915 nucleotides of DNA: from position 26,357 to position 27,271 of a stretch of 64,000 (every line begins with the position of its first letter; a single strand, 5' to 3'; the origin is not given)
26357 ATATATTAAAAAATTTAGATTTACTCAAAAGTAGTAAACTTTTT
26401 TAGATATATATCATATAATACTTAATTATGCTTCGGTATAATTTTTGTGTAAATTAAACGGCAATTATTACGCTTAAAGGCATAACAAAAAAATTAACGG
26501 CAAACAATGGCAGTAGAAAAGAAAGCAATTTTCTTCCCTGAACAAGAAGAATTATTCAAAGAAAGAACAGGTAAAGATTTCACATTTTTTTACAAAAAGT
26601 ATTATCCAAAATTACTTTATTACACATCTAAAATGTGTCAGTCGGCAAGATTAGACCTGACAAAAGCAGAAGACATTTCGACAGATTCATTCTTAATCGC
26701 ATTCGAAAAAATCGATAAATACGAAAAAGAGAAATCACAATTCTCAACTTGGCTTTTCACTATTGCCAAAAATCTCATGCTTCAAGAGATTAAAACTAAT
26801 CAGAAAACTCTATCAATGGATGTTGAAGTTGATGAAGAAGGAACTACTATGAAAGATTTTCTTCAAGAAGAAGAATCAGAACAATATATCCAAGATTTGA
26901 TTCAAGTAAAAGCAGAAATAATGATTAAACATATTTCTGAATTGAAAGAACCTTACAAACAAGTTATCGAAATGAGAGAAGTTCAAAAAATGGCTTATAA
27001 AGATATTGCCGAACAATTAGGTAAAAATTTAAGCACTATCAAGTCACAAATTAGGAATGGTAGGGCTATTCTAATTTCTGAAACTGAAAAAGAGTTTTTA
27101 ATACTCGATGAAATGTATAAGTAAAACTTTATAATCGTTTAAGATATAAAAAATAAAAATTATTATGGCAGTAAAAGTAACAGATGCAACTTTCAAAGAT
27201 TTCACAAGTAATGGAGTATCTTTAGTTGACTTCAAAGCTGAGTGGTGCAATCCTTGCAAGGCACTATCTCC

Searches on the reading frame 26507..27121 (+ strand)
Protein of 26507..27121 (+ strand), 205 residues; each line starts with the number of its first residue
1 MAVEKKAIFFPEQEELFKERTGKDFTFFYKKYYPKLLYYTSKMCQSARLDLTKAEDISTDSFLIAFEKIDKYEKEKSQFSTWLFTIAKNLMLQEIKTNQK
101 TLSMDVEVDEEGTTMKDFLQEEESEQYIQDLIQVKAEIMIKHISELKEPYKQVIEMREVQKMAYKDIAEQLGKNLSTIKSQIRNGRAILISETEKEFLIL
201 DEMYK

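Call 56: search_protein_families(library=ncbifam, proteins=[window:26507-27121:+], max_evalue=0.001)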
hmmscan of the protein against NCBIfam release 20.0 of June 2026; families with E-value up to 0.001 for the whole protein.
window:26507-27121:+ (205 aa): 67 families (the best 25 are shown)
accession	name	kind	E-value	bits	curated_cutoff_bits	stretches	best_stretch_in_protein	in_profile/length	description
TIGR02985.1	Sig70_bacteroi1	subfamily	2.4e-22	79.9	126.4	1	24-189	2-158/162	RNA polymerase sigma-70 factor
NF007223.0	PRK09641.1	equivalog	1.6e-21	77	209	1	44-191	35-182/187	RNA polymerase sigma factor SigW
TIGR02937.1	sigma70-ECF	superfamily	8.1e-21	74.4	42.9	1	25-189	3-161/165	sigma-70 family RNA polymerase sigma factor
TIGR02948.1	SigW_bacill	equivalog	3.8e-19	69.5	243.1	1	50-189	41-180/187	RNA polymerase sigma factor SigW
TIGR02950.1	SigM_subfam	subfamily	3.3e-18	66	147.95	1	28-189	5-154/159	RNA polymerase sigma factor, SigM family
NF009166.1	PRK12513.1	equivalog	2.3e-17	63.3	206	1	25-184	24-177/193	RNA polymerase sigma factor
NF008888.0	PRK11922.1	equivalog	2.1e-16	60.2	204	1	52-195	55-198/231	RNA polymerase sigma factor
NF007216.0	PRK09638.1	equivalog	2.6e-15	56.6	194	1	24-195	19-176/180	RNA polymerase sigma factor SigY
NF007215.0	PRK09637.1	equivalog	5.8e-15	55.7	212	1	51-189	25-150/181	RNA polymerase sigma factor SigZ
TIGR02952.1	Sig70_famx2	equivalog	8.9e-15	55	206.45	1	18-180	6-157/170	ECF subfamily RNA polymerase sigma factor, BldN family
NF058625.1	sigma_PG0214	equivalog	9.4e-15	54.7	130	1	48-192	25-160/170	GFO_1088 family ECF-type sigma factor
TIGR02959.1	SigZ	equivalog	2.7e-14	53.4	168.65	1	50-189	18-144/170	RNA polymerase sigma factor SigZ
NF009171.0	PRK12518.1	equivalog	7.5e-14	52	208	1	20-188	24-179/191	RNA polymerase sigma factor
NF009183.0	PRK12531.1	equivalog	1.1e-13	51.4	353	1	16-184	20-180/194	RNA polymerase sigma factor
NF008890.0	PRK11924.1-3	equivalog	2e-13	50.2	284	1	19-184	35-192/205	RNA polymerase sigma factor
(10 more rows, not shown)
